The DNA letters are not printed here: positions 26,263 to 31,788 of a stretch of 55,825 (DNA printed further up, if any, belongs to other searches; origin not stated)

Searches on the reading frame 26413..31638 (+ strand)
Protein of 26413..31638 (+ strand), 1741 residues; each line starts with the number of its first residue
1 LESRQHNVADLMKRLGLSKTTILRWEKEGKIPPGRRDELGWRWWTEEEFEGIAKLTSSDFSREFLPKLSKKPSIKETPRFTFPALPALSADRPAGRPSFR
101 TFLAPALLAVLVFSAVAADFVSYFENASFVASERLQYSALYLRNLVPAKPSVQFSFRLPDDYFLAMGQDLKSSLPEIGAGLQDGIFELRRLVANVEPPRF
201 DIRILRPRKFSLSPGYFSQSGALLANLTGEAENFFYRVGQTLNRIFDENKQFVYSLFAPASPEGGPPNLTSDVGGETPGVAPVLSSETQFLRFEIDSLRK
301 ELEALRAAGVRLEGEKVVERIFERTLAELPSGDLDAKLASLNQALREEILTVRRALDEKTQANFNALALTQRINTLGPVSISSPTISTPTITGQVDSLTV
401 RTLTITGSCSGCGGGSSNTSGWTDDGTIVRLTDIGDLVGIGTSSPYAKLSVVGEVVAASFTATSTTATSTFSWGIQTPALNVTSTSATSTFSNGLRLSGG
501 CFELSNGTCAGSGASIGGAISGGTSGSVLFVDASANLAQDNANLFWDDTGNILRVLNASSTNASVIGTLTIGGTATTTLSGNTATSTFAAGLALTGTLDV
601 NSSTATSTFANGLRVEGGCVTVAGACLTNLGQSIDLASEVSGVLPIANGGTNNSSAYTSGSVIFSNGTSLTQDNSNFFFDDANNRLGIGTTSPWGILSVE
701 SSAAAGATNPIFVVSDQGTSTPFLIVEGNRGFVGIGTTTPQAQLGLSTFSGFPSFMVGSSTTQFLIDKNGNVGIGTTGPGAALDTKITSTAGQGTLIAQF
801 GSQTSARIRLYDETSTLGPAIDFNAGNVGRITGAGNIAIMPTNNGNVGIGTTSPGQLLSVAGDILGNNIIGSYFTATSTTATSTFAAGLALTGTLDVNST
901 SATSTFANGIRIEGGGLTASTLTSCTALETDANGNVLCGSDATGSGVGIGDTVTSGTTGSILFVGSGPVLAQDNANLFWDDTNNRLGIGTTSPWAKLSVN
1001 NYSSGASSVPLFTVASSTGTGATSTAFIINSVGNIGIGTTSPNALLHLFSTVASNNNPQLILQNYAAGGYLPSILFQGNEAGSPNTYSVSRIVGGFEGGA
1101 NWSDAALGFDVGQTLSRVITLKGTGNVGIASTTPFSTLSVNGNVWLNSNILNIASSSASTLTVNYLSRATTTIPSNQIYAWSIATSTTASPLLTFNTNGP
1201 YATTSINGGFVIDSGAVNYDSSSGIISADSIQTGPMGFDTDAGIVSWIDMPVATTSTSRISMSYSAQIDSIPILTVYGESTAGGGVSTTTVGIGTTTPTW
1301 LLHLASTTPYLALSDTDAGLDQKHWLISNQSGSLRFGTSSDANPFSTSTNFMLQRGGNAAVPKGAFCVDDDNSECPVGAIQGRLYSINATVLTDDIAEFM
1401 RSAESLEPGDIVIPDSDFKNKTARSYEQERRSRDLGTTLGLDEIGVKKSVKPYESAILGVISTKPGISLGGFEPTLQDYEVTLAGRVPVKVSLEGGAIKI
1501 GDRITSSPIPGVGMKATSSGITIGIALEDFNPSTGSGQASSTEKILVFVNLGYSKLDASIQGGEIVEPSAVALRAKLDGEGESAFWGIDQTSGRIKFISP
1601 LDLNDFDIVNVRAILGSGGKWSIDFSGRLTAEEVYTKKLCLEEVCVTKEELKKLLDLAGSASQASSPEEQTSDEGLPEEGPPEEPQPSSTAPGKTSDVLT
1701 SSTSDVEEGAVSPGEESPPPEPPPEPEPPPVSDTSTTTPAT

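Call 5: search_protein_families(library=pfam, proteins=[window:26413-31638:+], max_evalue=0.01)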
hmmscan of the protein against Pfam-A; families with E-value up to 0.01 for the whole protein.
window:26413-31638:+ (1741 aa): 3 families
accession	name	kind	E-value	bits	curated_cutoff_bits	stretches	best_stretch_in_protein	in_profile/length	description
PF00376.29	MerR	-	3.1e-07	30.6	28.2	1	8-43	2-37/38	MerR family regulatory protein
PF13411.12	MerR_1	-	0.00042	20.8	21.6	1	8-49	3-43/69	MerR HTH family regulatory protein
PF12728.13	HTH_17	-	0.0015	19.2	27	1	8-35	4-31/51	Helix-turn-helix domain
